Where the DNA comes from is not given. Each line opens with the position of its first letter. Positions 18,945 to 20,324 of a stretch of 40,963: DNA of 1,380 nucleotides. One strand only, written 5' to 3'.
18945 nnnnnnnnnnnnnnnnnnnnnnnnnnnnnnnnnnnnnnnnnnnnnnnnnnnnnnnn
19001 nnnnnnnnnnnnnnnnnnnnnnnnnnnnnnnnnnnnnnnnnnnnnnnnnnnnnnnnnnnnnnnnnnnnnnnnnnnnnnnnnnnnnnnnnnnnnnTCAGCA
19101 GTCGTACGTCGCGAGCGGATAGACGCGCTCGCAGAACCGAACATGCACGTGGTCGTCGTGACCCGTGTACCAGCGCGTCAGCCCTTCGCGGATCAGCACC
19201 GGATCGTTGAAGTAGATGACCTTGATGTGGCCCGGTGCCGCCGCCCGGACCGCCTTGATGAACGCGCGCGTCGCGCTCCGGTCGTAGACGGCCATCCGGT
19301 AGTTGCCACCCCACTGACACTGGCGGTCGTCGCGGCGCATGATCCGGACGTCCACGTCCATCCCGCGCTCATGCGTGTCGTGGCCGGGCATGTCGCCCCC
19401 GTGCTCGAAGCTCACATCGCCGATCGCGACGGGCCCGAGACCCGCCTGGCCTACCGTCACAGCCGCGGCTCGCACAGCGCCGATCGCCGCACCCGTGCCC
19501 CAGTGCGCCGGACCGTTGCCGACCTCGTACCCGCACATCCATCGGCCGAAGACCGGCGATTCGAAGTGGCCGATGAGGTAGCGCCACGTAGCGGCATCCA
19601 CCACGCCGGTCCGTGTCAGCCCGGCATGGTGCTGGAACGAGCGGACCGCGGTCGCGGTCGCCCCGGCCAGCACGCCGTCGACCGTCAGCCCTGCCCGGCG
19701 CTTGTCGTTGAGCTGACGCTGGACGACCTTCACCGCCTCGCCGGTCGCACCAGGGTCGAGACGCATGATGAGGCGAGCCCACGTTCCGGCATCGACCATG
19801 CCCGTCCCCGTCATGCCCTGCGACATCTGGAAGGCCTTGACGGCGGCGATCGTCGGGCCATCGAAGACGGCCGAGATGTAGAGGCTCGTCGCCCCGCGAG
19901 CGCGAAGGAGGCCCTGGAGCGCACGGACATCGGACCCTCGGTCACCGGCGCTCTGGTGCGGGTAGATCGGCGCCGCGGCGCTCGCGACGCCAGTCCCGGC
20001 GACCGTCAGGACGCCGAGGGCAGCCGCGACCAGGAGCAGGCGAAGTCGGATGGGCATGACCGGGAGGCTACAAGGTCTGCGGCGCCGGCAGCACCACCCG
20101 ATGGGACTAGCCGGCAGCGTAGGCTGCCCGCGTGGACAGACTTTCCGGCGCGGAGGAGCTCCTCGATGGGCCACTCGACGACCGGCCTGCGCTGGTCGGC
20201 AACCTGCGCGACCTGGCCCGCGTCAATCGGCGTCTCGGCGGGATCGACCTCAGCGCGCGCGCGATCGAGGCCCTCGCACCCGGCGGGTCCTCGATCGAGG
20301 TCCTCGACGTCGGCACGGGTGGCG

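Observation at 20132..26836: Orphan seven-gene locus: methyltransferase, GGR-like flavoprotein, NUDIX, ATP-grasp, convergent second ATP-grasp, SRPBCC, FabF-type ketosynthase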

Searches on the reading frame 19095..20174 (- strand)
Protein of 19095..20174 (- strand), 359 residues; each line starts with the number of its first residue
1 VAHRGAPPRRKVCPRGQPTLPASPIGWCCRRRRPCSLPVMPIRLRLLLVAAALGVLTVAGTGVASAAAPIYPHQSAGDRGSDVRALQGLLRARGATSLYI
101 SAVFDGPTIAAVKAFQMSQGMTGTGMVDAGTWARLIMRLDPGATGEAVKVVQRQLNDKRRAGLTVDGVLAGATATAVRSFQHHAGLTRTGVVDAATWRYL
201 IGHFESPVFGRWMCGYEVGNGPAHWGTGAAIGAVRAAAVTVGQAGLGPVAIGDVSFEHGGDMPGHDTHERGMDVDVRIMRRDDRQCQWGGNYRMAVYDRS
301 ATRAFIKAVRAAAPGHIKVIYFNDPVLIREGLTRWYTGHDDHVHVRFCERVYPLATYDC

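Call 8: search_protein_families(library=pfam, proteins=[window:19095-20174:-], max_evalue=0.001)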
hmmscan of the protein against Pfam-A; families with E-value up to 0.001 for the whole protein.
window:19095-20174:- (359 aa): 2 families
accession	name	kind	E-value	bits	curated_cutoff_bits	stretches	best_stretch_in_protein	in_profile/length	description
PF01471.23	PG_binding_1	-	2e-26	92.3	23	2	144-198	1-55/57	Putative peptidoglycan binding domain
PF03411.18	Peptidase_M74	-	2.9e-07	30.7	25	1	224-282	33-92/240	Penicillin-insensitive murein endopeptidase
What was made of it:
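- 19095..20174 (-): Secreted peptidoglycan-binding endopeptidase, divergent from the operon. A neighbour only, not part of the conserved unit. PG_binding_1 92 bits and Peptidase_M74 30.7 bits (call 8).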
